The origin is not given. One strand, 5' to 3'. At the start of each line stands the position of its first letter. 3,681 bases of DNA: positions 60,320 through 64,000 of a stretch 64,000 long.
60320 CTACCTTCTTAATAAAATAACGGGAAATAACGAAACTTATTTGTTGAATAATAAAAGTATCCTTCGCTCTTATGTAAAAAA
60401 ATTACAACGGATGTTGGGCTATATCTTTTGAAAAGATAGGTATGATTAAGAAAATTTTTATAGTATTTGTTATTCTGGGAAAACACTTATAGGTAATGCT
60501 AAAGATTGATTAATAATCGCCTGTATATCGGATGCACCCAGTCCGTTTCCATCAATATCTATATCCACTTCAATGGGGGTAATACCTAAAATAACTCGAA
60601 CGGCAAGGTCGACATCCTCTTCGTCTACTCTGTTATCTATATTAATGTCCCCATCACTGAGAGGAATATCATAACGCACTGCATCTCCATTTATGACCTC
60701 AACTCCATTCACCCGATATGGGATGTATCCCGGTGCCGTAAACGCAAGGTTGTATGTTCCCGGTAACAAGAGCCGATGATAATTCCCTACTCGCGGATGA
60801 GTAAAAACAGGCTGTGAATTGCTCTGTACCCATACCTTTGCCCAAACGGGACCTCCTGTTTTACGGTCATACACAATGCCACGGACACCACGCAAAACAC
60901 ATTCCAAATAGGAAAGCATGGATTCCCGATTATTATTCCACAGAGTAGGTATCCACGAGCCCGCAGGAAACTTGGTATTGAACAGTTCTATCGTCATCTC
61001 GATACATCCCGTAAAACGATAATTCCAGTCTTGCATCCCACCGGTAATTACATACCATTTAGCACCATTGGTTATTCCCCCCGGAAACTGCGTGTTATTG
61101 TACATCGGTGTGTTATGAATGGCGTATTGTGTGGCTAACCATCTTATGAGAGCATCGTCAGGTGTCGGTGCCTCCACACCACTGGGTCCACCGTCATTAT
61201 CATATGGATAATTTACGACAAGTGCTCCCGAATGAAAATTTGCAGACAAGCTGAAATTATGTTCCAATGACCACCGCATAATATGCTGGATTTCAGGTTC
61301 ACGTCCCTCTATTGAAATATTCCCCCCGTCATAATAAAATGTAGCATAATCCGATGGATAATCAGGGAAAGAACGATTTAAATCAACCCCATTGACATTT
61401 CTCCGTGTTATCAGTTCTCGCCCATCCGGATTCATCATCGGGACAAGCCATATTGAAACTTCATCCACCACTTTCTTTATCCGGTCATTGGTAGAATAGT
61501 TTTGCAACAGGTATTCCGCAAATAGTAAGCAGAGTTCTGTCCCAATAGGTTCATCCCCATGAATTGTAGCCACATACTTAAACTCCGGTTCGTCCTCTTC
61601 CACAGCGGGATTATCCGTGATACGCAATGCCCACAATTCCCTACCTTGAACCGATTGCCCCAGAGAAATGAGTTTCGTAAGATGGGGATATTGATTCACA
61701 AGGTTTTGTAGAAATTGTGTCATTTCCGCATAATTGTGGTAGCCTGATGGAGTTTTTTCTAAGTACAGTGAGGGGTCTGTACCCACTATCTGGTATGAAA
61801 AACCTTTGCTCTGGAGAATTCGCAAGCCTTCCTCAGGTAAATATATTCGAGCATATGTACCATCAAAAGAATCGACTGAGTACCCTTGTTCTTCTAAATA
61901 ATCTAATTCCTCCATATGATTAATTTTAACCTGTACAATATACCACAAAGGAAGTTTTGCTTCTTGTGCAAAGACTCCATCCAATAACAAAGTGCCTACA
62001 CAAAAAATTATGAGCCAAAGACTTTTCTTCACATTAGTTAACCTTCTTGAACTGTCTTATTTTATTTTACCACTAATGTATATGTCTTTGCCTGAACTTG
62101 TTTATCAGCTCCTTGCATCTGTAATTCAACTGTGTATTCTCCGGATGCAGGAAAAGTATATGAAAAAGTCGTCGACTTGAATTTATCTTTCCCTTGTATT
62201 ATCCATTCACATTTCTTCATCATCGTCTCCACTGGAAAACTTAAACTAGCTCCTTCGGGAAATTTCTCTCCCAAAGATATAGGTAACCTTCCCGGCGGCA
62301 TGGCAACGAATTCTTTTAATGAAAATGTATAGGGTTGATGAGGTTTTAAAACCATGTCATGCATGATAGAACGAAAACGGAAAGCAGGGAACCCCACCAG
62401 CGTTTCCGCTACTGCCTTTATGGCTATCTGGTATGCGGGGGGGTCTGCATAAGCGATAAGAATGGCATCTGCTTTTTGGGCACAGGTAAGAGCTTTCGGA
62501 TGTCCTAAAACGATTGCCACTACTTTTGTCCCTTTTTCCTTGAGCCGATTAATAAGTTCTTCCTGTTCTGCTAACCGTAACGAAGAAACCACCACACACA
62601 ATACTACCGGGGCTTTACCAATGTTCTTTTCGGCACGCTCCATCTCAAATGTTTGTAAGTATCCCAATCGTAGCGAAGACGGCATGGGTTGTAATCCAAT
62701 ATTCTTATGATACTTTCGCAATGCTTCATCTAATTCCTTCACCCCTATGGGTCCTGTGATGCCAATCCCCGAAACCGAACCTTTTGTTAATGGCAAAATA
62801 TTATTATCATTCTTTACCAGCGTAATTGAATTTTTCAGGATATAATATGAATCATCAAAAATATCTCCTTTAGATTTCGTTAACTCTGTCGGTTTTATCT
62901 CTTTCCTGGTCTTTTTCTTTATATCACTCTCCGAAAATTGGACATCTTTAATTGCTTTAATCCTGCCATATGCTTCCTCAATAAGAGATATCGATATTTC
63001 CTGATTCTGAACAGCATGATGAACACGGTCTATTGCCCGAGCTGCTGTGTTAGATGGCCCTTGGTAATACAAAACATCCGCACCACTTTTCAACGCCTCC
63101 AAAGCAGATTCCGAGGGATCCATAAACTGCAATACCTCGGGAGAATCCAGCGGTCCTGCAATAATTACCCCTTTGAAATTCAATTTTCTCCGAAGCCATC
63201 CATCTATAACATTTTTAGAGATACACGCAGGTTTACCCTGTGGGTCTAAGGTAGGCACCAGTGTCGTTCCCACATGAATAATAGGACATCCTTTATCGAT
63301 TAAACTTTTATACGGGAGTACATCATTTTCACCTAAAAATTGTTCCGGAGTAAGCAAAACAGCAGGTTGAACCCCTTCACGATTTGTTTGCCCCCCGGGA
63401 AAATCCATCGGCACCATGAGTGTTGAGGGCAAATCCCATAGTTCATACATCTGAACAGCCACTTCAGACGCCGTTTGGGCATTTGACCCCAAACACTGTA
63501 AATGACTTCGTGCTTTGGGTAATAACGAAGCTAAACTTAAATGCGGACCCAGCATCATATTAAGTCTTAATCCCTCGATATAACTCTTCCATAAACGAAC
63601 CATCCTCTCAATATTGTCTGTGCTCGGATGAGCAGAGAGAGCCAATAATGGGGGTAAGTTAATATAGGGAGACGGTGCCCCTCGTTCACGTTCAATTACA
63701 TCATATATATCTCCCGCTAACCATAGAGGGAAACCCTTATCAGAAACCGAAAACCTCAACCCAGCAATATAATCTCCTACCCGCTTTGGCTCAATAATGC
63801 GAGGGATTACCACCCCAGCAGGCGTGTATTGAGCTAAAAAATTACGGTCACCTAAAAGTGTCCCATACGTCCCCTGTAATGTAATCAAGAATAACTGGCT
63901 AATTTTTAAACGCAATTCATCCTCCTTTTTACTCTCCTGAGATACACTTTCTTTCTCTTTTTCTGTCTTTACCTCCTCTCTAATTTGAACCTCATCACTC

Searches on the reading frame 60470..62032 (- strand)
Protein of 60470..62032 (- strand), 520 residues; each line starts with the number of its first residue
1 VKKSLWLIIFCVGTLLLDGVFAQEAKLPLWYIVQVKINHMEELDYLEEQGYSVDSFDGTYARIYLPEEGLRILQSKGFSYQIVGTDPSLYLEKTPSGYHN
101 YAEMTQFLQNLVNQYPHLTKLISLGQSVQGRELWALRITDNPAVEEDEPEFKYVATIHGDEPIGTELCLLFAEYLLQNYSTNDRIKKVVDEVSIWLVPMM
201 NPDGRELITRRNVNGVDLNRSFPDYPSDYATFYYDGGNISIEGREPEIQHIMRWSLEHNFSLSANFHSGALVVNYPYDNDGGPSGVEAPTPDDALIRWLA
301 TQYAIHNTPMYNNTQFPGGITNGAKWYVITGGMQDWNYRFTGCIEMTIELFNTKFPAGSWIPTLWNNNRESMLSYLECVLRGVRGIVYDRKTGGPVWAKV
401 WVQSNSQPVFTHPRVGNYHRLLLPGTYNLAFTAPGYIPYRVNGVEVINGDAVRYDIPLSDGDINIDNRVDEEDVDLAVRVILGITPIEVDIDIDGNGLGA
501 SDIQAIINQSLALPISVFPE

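Call 49: search_protein_families(library=pfam, proteins=[window:60470-62032:-], max_evalue=0.0001)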
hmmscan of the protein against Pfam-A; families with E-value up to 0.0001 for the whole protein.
window:60470-62032:- (520 aa): 2 families
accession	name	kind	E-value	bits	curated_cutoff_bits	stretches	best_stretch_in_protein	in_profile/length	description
PF00246.29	Peptidase_M14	-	8.7e-70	236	21.6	1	104-370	1-285/286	Zinc carboxypeptidase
PF13620.12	CarboxypepD_reg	-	1.9e-07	31.8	32.3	1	383-458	2-81/82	Carboxypeptidase regulatory-like domain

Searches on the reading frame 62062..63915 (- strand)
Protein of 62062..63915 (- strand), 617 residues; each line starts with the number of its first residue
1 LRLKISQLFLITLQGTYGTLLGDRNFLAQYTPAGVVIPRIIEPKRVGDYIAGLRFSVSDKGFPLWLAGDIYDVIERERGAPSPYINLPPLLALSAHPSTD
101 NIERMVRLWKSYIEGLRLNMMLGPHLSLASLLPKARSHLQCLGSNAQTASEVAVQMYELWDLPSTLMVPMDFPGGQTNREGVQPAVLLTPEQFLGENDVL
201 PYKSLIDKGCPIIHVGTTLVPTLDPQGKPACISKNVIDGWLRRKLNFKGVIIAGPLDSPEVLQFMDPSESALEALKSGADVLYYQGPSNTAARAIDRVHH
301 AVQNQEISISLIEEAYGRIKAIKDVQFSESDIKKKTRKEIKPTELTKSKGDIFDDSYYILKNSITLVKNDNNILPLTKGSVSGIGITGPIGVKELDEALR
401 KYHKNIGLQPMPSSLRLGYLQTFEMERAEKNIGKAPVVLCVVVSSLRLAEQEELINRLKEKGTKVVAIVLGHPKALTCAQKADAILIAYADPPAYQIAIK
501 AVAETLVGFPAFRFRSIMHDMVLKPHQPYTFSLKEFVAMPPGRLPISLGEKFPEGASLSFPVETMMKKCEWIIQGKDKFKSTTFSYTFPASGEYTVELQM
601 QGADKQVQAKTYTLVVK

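Call 49: search_protein_families(library=pfam, proteins=[window:62062-63915:-], max_evalue=0.0001)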
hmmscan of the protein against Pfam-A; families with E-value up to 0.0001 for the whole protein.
window:62062-63915:- (617 aa): 2 families
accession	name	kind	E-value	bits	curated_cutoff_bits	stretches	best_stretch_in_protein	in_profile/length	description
PF00933.27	Glyco_hydro_3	-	2.5e-20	73.6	27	1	23-320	20-314/316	Glycosyl hydrolase family 3 N terminal domain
PF01915.27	Glyco_hydro_3_C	-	1.8e-05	25.3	31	0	364-490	1-142/200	Glycosyl hydrolase family 3 C-terminal domain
